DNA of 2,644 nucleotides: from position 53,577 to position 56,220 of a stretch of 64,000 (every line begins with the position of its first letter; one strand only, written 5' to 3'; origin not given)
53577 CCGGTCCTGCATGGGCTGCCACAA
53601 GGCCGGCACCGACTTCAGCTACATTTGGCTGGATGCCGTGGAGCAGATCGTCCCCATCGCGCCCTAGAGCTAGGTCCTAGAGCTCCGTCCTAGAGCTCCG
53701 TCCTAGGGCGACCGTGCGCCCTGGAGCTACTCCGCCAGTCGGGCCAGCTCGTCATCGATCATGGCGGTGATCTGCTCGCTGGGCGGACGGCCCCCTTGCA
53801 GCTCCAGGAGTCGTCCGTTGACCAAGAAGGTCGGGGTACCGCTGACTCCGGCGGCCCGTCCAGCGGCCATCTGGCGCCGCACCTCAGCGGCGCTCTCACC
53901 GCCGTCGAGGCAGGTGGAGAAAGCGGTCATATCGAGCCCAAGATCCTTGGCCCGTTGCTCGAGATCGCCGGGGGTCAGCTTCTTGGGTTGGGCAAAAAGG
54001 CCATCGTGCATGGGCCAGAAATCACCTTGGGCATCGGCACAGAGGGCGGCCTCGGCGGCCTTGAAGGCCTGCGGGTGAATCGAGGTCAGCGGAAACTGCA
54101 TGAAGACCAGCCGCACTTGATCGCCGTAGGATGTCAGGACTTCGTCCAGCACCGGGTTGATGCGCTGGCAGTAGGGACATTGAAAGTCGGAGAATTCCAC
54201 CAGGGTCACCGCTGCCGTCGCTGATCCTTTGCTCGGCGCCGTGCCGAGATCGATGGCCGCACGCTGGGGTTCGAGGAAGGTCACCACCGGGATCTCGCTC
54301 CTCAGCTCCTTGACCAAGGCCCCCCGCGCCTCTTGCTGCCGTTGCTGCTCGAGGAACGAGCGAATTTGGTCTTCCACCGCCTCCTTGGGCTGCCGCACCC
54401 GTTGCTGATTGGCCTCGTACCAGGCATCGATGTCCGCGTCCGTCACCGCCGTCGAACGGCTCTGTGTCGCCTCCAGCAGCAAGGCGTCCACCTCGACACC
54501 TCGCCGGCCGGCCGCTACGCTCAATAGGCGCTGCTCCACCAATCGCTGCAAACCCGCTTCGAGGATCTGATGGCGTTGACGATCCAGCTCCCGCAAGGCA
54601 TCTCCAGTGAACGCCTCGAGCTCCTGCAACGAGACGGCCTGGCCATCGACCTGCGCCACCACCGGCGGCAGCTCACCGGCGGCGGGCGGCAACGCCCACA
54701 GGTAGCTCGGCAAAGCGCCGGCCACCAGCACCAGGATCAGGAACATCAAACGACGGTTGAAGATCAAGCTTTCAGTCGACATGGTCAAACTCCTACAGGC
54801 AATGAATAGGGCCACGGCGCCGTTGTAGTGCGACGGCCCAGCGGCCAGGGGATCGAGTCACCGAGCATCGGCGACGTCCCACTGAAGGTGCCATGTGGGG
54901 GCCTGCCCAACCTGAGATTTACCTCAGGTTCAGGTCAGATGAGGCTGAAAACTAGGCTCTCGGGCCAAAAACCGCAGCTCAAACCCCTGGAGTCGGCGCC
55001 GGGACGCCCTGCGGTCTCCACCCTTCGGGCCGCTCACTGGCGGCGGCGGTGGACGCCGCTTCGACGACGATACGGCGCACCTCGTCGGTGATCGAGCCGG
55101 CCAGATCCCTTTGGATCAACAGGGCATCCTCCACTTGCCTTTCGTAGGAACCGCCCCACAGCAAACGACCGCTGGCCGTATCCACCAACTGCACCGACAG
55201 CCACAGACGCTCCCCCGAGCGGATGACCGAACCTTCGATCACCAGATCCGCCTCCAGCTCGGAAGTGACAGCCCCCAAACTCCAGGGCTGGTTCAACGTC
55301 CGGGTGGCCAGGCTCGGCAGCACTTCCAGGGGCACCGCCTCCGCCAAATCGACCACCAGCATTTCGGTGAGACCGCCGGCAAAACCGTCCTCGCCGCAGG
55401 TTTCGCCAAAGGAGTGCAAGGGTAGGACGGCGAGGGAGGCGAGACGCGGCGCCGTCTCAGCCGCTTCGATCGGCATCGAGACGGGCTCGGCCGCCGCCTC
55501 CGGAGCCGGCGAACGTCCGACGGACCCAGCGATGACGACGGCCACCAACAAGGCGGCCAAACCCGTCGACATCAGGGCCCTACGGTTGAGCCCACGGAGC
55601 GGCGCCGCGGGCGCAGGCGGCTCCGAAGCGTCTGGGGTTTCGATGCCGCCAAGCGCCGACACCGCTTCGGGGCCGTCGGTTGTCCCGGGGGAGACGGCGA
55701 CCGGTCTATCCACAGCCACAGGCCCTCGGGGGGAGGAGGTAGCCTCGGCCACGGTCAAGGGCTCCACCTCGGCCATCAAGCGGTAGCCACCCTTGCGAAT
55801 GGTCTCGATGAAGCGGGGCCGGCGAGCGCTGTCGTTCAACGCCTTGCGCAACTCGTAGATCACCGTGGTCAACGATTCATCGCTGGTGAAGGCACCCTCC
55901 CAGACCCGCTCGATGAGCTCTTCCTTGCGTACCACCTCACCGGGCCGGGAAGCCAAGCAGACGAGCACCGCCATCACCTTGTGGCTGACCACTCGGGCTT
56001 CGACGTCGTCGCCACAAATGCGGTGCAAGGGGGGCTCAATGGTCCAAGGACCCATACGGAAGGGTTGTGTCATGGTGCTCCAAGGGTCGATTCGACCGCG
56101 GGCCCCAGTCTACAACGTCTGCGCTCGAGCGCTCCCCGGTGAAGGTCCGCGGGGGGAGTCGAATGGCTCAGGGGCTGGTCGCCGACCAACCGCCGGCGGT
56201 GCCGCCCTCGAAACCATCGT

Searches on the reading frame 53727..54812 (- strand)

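Call 78: search_protein_families(library=pfam, proteins=[window:53727-54812:-], max_evalue=0.0001)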
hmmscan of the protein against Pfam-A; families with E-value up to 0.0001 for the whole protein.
window:53727-54812:- (361 aa): 4 families
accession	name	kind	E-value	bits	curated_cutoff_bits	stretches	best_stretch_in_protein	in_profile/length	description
PF13462.12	Thioredoxin_4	-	5.7e-25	88.9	23.2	1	192-353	5-164/165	Thioredoxin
PF01323.26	DSBA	-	1.5e-20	74.2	25.6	1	203-340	1-179/191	DSBA-like thioredoxin domain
PF13098.12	Thioredoxin_2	-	2.1e-07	31.7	27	1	203-351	8-103/104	Thioredoxin-like domain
PF00085.26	Thioredoxin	-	8.9e-05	22.9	23.5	0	201-238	19-56/103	Thioredoxin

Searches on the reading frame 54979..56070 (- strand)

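Call 78: search_protein_families(library=pfam, proteins=[window:54979-56070:-], max_evalue=0.0001)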
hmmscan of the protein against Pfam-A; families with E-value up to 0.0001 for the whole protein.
window:54979-56070:- (363 aa): 1 family
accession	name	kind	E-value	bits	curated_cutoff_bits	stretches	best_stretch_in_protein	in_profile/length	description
PF00486.34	Trans_reg_C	-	2.5e-18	66.3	26.2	1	29-98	7-77/77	Transcriptional regulatory protein, C terminal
